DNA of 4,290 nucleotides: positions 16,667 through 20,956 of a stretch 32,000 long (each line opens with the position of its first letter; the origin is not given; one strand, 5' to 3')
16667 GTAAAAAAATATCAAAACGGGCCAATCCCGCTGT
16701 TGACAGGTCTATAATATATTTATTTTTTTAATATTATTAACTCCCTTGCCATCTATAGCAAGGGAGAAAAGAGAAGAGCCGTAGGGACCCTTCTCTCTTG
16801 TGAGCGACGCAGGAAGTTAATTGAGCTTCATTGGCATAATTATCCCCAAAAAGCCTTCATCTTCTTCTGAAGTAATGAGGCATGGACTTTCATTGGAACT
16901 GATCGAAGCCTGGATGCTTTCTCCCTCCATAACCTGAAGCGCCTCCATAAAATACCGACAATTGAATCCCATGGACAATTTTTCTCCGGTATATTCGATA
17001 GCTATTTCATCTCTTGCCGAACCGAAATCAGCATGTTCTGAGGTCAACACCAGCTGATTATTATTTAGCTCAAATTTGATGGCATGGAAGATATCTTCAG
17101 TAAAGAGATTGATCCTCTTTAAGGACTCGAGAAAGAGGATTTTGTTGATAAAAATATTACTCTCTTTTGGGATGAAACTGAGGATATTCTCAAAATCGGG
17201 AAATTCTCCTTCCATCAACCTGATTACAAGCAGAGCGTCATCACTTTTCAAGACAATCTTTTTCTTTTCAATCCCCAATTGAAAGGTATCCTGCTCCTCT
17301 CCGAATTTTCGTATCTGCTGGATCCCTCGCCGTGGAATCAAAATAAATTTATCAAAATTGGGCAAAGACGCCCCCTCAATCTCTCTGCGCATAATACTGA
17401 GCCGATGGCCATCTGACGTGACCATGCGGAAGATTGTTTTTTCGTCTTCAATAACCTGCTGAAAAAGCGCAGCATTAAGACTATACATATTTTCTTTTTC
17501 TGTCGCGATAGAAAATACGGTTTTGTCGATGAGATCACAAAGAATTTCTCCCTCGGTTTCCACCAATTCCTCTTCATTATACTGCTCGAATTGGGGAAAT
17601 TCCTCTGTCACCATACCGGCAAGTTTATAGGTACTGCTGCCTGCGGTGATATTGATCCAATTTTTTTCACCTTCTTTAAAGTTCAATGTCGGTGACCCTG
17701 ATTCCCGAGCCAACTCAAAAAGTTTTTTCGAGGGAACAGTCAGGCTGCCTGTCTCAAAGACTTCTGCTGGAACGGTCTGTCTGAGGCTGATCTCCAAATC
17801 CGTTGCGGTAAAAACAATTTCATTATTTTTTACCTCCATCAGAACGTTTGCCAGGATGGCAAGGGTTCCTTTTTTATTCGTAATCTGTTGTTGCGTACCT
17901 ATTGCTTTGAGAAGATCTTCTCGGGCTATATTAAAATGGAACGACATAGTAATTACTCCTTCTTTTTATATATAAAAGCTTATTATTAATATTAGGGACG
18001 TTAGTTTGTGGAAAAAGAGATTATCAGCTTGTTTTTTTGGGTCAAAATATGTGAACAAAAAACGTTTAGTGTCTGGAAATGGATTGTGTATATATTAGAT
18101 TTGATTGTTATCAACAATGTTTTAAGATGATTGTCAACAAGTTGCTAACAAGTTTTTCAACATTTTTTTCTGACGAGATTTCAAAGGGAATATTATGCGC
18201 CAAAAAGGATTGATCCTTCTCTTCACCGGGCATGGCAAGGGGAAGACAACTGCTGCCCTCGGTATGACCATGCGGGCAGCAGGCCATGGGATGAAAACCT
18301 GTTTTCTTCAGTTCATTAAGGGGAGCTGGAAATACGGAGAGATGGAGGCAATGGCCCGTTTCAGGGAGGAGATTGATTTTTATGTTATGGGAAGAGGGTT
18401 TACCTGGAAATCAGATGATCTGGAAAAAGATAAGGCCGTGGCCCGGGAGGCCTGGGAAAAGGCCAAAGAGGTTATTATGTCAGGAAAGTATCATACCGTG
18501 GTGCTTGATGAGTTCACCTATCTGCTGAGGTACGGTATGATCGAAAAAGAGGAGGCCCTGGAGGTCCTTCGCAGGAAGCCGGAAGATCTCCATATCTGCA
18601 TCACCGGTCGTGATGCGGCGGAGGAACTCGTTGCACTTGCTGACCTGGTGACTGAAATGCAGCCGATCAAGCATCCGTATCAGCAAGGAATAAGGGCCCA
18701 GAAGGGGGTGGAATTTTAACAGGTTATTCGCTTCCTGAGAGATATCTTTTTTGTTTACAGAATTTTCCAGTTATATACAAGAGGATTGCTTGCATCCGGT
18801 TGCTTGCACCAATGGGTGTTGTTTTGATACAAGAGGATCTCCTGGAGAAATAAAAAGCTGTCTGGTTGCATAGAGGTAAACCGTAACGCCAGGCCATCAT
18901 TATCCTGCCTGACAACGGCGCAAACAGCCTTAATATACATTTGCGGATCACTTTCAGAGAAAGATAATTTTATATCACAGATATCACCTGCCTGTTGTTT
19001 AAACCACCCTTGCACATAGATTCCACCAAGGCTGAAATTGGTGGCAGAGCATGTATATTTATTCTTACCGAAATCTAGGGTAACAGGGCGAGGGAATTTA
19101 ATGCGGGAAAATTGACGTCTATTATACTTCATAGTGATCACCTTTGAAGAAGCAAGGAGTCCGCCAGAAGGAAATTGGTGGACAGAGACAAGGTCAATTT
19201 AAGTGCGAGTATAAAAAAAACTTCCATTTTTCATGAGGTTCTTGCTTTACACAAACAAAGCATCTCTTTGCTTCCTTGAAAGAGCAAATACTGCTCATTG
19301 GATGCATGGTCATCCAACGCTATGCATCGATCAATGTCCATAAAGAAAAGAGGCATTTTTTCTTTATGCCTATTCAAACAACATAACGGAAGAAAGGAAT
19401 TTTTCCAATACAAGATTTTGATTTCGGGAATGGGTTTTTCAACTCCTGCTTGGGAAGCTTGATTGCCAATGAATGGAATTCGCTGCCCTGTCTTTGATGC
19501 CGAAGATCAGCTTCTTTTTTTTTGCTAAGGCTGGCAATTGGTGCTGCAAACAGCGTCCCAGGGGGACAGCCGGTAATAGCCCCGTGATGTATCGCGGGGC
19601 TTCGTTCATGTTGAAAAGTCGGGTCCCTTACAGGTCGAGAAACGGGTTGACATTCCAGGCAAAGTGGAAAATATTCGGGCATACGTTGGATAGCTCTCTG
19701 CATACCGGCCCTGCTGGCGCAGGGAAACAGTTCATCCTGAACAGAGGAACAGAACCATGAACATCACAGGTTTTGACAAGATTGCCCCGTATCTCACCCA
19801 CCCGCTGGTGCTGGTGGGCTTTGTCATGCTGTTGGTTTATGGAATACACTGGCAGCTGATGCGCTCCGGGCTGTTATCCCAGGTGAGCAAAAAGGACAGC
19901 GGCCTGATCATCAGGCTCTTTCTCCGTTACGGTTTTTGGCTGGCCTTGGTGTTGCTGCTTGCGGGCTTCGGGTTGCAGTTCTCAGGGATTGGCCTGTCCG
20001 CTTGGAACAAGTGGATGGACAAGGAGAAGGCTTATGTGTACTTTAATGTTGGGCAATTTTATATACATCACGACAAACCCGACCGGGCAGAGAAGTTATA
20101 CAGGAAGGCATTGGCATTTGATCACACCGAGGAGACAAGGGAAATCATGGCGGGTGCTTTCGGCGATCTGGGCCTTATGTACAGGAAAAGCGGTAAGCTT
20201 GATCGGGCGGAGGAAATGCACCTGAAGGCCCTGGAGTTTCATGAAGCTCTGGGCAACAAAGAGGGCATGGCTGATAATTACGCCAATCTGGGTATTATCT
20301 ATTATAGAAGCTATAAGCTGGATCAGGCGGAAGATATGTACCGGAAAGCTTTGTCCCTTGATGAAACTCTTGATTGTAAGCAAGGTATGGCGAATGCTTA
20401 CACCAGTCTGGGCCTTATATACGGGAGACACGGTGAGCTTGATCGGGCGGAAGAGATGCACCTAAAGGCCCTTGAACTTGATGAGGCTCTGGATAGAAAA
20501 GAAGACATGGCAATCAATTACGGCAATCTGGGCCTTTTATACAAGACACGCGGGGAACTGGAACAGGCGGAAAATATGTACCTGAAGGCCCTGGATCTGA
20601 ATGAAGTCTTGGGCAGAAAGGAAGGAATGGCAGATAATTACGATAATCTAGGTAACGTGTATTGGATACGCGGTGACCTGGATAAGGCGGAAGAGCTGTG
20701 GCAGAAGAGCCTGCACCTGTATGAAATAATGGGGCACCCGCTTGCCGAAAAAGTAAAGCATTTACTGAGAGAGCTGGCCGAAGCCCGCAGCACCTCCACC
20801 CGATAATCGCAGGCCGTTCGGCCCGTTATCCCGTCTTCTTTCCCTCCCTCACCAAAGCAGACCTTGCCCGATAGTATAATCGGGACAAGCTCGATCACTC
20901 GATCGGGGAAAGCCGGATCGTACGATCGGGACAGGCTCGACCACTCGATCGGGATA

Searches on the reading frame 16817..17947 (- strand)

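Call 9: search_protein_families(library=pfam, proteins=[window:16817-17947:-], max_evalue=0.001)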
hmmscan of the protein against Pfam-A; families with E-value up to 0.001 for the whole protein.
window:16817-17947:- (376 aa): 3 families
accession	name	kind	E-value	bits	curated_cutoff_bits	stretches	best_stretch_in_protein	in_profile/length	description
PF00712.24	DNA_pol3_beta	-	8.5e-24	84.5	24.4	1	4-120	2-119/120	DNA polymerase III beta subunit, N-terminal domain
PF02768.20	DNA_pol3_beta_3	-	6e-23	81.4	27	1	259-373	4-120/121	DNA polymerase III beta subunit, C-terminal domain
PF02767.21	DNA_pol3_beta_2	-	2.3e-20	73.4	27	1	134-251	5-116/116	DNA polymerase III beta subunit, central domain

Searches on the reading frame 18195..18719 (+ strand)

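Call 9: search_protein_families(library=pfam, proteins=[window:18195-18719:+], max_evalue=0.001)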
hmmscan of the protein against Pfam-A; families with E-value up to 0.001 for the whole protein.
window:18195-18719:+ (174 aa): 1 family
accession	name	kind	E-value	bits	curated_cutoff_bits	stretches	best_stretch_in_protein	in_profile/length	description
PF02572.21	CobA_CobO_BtuR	-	2.1e-67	227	25.7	1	3-174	1-172/172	ATP:corrinoid adenosyltransferase BtuR/CobO/CobP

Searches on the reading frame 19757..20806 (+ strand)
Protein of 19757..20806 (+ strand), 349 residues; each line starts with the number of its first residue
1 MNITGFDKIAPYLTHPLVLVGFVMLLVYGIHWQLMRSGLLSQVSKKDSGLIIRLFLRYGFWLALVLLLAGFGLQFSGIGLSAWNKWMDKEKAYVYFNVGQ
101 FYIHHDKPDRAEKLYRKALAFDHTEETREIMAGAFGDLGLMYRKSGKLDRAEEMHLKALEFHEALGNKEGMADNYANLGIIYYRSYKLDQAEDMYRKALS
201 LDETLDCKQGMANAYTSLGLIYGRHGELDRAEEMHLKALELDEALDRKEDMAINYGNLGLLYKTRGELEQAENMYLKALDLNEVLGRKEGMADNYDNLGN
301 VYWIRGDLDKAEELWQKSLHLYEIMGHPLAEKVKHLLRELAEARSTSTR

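Call 9: search_protein_families(library=pfam, proteins=[window:19757-20806:+], max_evalue=0.001)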
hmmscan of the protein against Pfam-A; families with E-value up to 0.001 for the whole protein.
window:19757-20806:+ (349 aa): 17 families
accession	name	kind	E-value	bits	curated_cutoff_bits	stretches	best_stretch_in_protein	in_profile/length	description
PF13424.12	TPR_12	-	2.4e-34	117.8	30.1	2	132-203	3-76/77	Tetratricopeptide repeat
PF00515.34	TPR_1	-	7.9e-32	108.2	27.8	3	255-282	4-31/34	Tetratricopeptide repeat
PF13374.12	TPR_10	-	3.8e-29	100.2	27.5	3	295-323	5-33/42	Tetratricopeptide repeat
PF07719.23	TPR_2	-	1.9e-23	81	27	3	173-204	2-33/34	Tetratricopeptide repeat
PF13181.12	TPR_8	-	3.4e-22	77.1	25.7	1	255-283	4-32/34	Tetratricopeptide repeat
PF13176.12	TPR_7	-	2.7e-20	71.1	27.9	0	256-282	3-29/36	Tetratricopeptide repeat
PF17874.7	TPR_MalT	-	1.2e-16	61.4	45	2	214-323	42-153/336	MalT-like TPR region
PF24885.1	TPR_NPHP3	-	9.2e-14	51.8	100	3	209-321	96-212/239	Nephrocystin-3 TPR domain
PF13431.12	TPR_17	-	1.6e-10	40.8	24.4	0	206-233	7-34/34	Tetratricopeptide repeat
PF14938.12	SNAP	-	2.2e-09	37.6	25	1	222-326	45-149/282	Soluble NSF attachment protein, SNAP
PF13428.12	TPR_14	-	3.9e-09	36.7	23.5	0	98-122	7-31/44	Tetratricopeptide repeat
PF07721.20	TPR_4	-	1.7e-07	31.6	27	0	297-316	6-25/26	Tetratricopeptide repeat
PF13414.12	TPR_11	-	3.5e-07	30.2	26.8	0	259-282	1-24/42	TPR repeat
PF13432.12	TPR_16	-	3.9e-06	27.6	32.7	0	178-239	3-58/65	Tetratricopeptide repeat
PF01535.26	PPR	-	6.7e-06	26.4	25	0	215-237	3-25/31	PPR repeat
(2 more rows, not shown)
